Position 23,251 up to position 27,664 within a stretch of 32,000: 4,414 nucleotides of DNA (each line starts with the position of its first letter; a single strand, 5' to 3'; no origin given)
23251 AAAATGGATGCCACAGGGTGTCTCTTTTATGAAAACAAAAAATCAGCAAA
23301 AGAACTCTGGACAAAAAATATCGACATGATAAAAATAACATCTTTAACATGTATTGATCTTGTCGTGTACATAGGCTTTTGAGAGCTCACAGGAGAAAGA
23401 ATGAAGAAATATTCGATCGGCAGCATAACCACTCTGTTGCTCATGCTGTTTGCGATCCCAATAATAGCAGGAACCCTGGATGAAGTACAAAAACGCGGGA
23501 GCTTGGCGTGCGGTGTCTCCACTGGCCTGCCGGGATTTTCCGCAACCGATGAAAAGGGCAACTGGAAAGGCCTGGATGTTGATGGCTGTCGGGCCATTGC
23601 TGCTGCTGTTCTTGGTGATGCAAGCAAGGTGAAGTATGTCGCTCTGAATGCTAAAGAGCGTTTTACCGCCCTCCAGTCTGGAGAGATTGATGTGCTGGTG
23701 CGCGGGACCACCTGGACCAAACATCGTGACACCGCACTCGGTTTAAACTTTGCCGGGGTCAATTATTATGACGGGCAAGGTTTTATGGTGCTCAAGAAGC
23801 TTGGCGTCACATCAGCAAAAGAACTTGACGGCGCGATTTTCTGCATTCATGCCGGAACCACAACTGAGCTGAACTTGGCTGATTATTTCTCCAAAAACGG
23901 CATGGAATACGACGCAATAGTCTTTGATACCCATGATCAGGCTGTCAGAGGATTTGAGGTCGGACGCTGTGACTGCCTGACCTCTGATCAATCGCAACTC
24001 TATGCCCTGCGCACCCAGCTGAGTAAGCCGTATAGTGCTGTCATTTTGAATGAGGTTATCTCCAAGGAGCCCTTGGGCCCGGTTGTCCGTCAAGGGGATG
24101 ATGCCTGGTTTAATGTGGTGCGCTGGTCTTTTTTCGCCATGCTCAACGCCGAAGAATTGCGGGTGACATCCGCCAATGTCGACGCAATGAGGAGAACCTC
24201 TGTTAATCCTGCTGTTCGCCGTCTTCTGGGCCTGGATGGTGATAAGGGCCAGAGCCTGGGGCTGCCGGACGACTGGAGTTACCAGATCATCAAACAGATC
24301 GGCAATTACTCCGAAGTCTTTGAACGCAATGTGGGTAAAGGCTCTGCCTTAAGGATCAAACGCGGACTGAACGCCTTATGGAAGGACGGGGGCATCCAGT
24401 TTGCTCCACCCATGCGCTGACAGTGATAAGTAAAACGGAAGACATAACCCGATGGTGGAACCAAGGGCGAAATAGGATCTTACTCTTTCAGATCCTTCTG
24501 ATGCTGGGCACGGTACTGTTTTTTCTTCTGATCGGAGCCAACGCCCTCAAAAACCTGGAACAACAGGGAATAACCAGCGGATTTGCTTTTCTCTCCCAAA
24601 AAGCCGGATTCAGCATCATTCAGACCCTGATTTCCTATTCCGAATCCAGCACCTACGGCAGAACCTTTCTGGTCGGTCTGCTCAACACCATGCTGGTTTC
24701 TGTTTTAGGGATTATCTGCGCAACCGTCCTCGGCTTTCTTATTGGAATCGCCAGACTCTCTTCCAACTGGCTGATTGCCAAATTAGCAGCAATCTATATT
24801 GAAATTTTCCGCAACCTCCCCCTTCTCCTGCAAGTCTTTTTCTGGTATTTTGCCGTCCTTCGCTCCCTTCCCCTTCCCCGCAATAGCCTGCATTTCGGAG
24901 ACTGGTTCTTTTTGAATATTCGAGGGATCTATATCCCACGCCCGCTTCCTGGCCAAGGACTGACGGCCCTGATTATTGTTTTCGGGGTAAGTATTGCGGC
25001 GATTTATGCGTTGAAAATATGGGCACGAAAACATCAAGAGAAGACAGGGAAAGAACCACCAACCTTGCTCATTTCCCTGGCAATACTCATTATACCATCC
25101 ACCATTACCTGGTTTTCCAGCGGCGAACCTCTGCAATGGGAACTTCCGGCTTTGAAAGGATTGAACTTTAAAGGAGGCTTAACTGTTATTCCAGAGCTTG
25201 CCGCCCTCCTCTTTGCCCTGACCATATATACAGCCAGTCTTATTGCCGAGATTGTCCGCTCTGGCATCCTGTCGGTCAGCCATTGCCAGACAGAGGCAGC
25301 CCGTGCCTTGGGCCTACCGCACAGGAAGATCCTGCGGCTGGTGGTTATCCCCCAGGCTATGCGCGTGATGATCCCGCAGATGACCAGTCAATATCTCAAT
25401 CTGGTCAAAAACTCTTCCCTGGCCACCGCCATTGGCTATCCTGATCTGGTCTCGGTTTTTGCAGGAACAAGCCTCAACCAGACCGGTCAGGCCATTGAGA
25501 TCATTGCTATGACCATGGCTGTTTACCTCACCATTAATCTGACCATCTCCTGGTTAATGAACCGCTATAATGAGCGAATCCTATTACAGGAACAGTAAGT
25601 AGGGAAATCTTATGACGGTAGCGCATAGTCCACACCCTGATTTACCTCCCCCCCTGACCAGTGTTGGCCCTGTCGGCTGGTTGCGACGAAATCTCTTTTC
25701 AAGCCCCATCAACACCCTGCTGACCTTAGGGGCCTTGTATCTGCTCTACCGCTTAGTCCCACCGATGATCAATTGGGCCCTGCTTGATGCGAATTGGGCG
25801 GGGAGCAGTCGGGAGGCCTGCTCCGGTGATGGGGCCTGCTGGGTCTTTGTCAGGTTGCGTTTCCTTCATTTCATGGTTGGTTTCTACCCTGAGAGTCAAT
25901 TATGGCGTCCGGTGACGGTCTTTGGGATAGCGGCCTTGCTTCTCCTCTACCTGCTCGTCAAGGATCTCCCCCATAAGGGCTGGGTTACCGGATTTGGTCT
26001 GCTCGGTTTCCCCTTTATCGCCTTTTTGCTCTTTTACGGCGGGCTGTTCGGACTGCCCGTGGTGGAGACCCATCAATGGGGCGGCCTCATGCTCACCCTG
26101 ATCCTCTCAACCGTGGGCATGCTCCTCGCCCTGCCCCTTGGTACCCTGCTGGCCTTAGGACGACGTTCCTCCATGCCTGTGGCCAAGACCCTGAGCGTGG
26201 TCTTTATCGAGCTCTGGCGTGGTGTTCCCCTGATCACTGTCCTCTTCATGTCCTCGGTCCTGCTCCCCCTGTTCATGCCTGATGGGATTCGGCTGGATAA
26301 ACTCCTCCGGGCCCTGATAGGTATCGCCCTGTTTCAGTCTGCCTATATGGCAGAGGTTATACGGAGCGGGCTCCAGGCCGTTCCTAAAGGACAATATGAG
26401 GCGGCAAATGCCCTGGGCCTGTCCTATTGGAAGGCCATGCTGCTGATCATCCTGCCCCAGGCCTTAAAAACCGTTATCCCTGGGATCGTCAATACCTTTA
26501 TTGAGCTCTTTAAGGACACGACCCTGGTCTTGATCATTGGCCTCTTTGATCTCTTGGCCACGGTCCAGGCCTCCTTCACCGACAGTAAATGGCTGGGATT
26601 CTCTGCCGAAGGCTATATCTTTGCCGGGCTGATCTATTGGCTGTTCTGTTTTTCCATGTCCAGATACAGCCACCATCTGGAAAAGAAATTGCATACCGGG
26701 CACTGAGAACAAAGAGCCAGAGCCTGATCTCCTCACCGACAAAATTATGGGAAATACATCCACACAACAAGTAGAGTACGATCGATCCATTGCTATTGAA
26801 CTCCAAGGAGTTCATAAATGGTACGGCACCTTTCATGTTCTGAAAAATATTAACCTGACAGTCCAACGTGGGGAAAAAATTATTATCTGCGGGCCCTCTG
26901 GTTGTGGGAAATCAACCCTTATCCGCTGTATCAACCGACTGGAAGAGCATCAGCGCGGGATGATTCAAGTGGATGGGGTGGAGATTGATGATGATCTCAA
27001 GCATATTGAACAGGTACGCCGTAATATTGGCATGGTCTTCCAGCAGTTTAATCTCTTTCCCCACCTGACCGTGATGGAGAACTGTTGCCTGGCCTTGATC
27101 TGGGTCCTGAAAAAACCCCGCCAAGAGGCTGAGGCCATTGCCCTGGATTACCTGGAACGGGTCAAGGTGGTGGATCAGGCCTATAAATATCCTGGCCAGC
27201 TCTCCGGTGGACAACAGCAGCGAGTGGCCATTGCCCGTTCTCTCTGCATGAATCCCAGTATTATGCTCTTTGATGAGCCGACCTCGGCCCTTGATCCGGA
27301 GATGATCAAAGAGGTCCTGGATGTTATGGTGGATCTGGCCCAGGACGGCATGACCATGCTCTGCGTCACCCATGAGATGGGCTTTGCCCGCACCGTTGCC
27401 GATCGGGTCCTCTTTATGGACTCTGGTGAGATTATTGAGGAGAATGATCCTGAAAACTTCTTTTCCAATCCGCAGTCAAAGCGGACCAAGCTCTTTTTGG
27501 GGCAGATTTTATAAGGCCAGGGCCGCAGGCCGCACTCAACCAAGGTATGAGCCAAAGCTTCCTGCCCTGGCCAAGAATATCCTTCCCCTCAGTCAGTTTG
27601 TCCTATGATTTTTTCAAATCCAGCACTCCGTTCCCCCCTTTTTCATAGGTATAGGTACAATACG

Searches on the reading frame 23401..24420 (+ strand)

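Call 8: search_protein_families(library=pfam, proteins=[window:23401-24420:+], max_evalue=0.001)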
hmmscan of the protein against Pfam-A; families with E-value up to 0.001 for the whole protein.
window:23401-24420:+ (339 aa): 1 family
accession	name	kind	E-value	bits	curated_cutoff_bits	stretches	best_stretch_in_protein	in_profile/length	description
PF00497.25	SBP_bac_3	-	3e-15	56.6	26.4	1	36-252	2-121/132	Bacterial extracellular solute-binding proteins, family 3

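Call 38: search_protein_families(library=ncbifam, proteins=[window:23401-24420:+], max_evalue=1e-8)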
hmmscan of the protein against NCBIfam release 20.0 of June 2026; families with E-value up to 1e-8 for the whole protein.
window:23401-24420:+ (339 aa): 4 families
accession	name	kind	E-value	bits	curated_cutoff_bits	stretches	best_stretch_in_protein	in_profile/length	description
TIGR01096.1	3A0103s03R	subfamily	4.7e-54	183.5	256.35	1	12-310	4-249/250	lysine/arginine/ornithine ABC transporter substrate-binding protein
NF008885.0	PRK11917.1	equivalog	5.5e-20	72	373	1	23-235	28-234/259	bifunctional adhesin/ABC transporter aspartate/glutamate-binding protein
NF008063.0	PRK10797.1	subfamily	3.2e-11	43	375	1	23-237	30-246/302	glutamate/aspartate ABC transporter substrate-binding protein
NF008426.0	PRK11260.1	equivalog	1.1e-09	38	312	1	22-247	28-246/266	cystine ABC transporter substrate-binding protein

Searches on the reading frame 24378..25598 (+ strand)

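Call 8: search_protein_families(library=pfam, proteins=[window:24378-25598:+], max_evalue=0.001)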
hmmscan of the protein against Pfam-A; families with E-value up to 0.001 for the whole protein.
window:24378-25598:+ (406 aa): 1 family
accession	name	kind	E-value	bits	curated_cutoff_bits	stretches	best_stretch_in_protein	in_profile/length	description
PF00528.27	BPD_transp_1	-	2.6e-14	53.8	26.4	1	273-401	53-182/184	Binding-protein-dependent transport system inner membrane component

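Call 38: search_protein_families(library=ncbifam, proteins=[window:24378-25598:+], max_evalue=1e-8)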
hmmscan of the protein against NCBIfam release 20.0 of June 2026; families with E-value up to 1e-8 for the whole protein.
window:24378-25598:+ (406 aa): 10 families
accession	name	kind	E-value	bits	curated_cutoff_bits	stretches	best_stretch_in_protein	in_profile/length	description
NF007028.0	PRK09494.1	equivalog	6.7e-29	101.3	303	2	272-401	88-216/219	glutamine ABC transporter permease GlnP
NF011680.0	PRK15100.1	equivalog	6e-27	94.9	300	2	272-403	86-216/222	cystine ABC transporter permease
TIGR03004.1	ectoine_ehuC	equivalog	5.6e-26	91.7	196.95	2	267-400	74-205/214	ectoine/hydroxyectoine ABC transporter permease subunit EhuC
NF011687.0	PRK15107.1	equivalog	2.3e-25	89.8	318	1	275-398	98-220/224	glutamate/aspartate ABC transporter permease GltK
TIGR03003.1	ectoine_ehuD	equivalog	2.6e-24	86.3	205.2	2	271-400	83-211/212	ectoine/hydroxyectoine ABC transporter permease subunit EhuD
TIGR01726.1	HEQRo_perm_3TM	subfamily_domain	6e-17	62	42.2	1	96-160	4-68/99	ABC transporter permease subunit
NF011651.0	PRK15069.1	subfamily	1.6e-16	60.4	306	1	276-402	104-229/237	histidine ABC transporter permease HisM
NF008337.0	PRK11123.1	equivalog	2.9e-16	59.7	277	1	277-402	107-231/238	arginine ABC transporter permease ArtQ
NF011714.0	PRK15135.1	subfamily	1.1e-12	48.2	319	1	275-397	95-219/228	histidine ABC transporter permease HisQ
NF008336.0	PRK11122.1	equivalog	9.2e-12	45.1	248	0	275-404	93-218/222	arginine ABC transporter permease ArtM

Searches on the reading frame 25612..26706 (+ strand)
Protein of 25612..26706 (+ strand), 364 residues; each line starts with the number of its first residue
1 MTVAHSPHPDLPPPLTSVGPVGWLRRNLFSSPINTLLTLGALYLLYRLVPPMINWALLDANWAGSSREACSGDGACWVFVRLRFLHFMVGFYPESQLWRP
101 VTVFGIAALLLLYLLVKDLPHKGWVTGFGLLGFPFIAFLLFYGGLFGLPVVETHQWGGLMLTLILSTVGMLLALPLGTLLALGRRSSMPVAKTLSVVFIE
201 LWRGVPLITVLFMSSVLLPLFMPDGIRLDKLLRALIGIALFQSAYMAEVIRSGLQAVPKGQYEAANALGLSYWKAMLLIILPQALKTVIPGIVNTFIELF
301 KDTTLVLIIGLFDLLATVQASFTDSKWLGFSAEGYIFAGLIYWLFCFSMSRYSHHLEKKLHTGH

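Call 38: search_protein_families(library=ncbifam, proteins=[window:25612-26706:+], max_evalue=1e-8)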
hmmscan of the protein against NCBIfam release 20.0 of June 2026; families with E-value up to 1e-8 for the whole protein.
window:25612-26706:+ (364 aa): 10 families
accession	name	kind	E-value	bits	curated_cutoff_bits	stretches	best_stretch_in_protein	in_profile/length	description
NF011680.0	PRK15100.1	equivalog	8.6e-40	136.9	300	1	158-361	18-215/222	cystine ABC transporter permease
NF011687.0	PRK15107.1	equivalog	2.6e-32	112.5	318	1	156-359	17-222/224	glutamate/aspartate ABC transporter permease GltK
TIGR03004.1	ectoine_ehuC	equivalog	2.3e-31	109.4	196.95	1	156-363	8-209/214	ectoine/hydroxyectoine ABC transporter permease subunit EhuC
TIGR03003.1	ectoine_ehuD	equivalog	2.3e-30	106.1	205.2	1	158-319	16-174/212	ectoine/hydroxyectoine ABC transporter permease subunit EhuD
NF007028.0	PRK09494.1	equivalog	6e-29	101.4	303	1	158-360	18-216/219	glutamine ABC transporter permease GlnP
NF008337.0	PRK11123.1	equivalog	1.6e-20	73.6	277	1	161-344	13-214/238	arginine ABC transporter permease ArtQ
TIGR01726.1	HEQRo_perm_3TM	subfamily_domain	5.4e-20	71.8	42.2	1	156-252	6-99/99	ABC transporter permease subunit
NF011651.0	PRK15069.1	subfamily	2.5e-17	63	306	1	154-358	18-226/237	histidine ABC transporter permease HisM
NF011714.0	PRK15135.1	subfamily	5.8e-17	62.3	319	1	158-360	12-219/228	histidine ABC transporter permease HisQ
NF008336.0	PRK11122.1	equivalog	3.8e-16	59.4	248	1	158-344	11-199/222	arginine ABC transporter permease ArtM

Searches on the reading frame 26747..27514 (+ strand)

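Call 38: search_protein_families(library=ncbifam, proteins=[window:26747-27514:+], max_evalue=1e-8)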
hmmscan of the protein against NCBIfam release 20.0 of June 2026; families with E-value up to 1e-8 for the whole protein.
window:26747-27514:+ (255 aa): 185 families (the best 25 are shown)
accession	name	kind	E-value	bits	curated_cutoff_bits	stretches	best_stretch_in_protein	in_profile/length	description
NF007027.0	PRK09493.1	equivalog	4.8e-91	304.4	379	1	17-252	2-237/240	glutamine ABC transporter ATP-binding protein GlnQ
TIGR03005.1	ectoine_ehuA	equivalog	5.8e-85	284.5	345.4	1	17-254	1-250/252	ectoine/hydroxyectoine ABC transporter ATP-binding protein EhuA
NF008428.0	PRK11264.1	equivalog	1.5e-80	270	406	1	16-254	3-247/250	L-cystine ABC transporter ATP-binding protein TcyN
NF008338.0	PRK11124.1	equivalog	2.4e-74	249.9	369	1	16-251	2-240/242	arginine ABC transporter ATP-binding protein ArtP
NF007908.0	PRK10619.1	equivalog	2.6e-73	246.4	466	1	19-252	8-253/257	histidine ABC transporter ATP-binding protein HisP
TIGR00972.1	3a0107s01c2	equivalog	7.7e-70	235.1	343.2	1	17-251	2-243/248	phosphate ABC transporter ATP-binding protein PstB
TIGR03265.1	PhnT2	equivalog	2.8e-62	211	457.7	1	16-253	4-237/353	putative 2-aminoethylphosphonate ABC transporter ATP-binding protein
TIGR02315.1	ABC_phnC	equivalog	4.2e-60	203.2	266.1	1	17-238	2-233/243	phosphonate ABC transporter ATP-binding protein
TIGR01186.1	proV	subfamily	4e-59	200.6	326.6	1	28-252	5-231/363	betaine/proline/choline family ABC transporter ATP-binding protein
NF006987.0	PRK09452.1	equivalog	4.4e-58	196.8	482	1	10-254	11-251/378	spermidine/putrescine ABC transporter ATP-binding protein PotA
TIGR00968.1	3a0106s01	subfamily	7.1e-55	186.1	342.75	1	17-253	1-233/237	sulfate ABC transporter ATP-binding protein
TIGR02314.1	ABC_MetN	equivalog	1.7e-54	185.1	499.7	1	28-251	17-241/343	methionine ABC transporter ATP-binding protein MetN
TIGR02982.1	heterocyst_DevA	subfamily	4e-54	183.5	295.8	1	17-229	2-219/220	ABC exporter ATP-binding subunit, DevA family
TIGR02673.1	FtsE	equivalog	2.1e-53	181.2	264.85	1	17-227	2-213/214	cell division ATP-binding protein FtsE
NF008513.0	PRK11432.1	equivalog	9.3e-53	179.3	496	1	17-253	7-239/351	ferric ABC transporter ATP-binding protein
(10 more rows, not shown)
